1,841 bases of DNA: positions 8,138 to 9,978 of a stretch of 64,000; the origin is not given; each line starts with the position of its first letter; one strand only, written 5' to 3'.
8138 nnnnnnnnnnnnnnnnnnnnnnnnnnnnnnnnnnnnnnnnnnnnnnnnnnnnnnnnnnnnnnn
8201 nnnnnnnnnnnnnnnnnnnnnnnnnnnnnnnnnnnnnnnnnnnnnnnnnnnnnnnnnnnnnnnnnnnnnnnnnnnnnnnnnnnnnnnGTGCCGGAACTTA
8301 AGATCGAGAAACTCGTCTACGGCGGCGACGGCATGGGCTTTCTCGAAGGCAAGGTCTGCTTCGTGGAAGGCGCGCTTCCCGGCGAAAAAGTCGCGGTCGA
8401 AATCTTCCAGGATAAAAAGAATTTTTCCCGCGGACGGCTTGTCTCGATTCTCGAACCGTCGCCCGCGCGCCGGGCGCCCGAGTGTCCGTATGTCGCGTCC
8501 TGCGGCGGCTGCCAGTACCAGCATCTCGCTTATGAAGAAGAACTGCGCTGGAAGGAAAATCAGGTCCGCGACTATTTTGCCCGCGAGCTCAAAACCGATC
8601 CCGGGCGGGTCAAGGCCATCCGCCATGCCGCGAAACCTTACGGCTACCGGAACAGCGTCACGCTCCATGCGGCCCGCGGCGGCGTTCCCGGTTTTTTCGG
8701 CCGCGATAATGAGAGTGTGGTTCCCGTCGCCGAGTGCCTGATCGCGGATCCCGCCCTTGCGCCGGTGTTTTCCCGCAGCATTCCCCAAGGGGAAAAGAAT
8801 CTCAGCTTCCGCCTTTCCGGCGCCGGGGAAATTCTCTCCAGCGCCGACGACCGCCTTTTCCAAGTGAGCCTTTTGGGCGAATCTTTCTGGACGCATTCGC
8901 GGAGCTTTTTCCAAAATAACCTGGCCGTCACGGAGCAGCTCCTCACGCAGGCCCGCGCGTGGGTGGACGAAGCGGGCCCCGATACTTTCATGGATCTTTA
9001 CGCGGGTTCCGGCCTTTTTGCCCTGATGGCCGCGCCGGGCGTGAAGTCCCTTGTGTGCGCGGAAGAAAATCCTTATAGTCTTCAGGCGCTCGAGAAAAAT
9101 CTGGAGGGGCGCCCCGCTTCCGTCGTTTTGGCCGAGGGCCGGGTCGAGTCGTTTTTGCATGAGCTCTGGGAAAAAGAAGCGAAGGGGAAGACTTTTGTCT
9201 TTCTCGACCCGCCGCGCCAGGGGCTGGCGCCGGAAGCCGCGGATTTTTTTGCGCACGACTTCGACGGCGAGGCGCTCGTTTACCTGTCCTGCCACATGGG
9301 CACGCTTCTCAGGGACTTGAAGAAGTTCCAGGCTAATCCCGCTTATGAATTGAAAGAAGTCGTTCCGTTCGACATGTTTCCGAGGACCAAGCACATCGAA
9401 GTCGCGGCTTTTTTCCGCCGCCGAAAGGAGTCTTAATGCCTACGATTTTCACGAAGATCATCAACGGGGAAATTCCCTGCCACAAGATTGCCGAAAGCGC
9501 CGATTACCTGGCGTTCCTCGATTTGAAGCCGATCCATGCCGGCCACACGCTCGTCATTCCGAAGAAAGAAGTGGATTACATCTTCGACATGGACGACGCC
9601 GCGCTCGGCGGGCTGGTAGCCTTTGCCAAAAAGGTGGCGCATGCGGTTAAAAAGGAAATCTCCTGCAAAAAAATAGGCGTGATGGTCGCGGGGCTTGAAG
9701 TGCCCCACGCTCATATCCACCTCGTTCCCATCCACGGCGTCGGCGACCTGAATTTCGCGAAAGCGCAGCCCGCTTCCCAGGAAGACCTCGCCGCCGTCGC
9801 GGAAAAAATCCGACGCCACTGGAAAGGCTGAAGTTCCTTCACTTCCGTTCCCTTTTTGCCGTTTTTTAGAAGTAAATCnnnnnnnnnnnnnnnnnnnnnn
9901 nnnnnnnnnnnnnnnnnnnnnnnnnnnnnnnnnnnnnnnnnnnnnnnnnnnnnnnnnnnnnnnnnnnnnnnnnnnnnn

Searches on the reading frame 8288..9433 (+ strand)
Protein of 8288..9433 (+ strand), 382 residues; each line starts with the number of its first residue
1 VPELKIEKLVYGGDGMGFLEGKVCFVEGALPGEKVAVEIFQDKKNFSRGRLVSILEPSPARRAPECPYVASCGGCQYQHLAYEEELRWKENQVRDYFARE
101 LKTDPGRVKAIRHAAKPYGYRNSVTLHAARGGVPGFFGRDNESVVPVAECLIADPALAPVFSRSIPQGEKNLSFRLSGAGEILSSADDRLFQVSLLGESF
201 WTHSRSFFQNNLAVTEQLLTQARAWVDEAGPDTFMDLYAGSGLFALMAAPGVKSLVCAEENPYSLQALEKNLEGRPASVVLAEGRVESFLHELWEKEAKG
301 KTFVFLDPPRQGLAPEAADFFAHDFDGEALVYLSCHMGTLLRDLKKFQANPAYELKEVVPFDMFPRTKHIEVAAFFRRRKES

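Call 41: search_protein_families(library=pfam, proteins=[window:8288-9433:+], max_evalue=0.001)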
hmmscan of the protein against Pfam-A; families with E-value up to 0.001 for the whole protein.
window:8288-9433:+ (382 aa): 3 families
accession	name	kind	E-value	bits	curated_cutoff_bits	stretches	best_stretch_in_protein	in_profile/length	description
PF05958.17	tRNA_U5-meth_tr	-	1.4e-13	51.1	23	1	204-378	176-356/357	tRNA (Uracil-5-)-methyltransferase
PF01938.26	TRAM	-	9.2e-11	41.9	21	1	3-52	9-61/61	TRAM domain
PF03602.21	Cons_hypoth95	-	2.9e-06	27.5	24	1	231-310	42-123/182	Conserved hypothetical protein 95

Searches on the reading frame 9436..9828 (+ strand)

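Call 41: search_protein_families(library=pfam, proteins=[window:9436-9828:+], max_evalue=0.001)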
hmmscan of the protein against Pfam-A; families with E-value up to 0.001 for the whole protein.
window:9436-9828:+ (131 aa): 2 families
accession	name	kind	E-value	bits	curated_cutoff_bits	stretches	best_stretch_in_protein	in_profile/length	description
PF01230.28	HIT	-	8.9e-20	71.6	21.5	1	11-99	2-95/98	HIT domain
PF11969.13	DcpS_C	-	4.6e-09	37.2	24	1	3-98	2-101/114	Scavenger mRNA decapping enzyme C-term binding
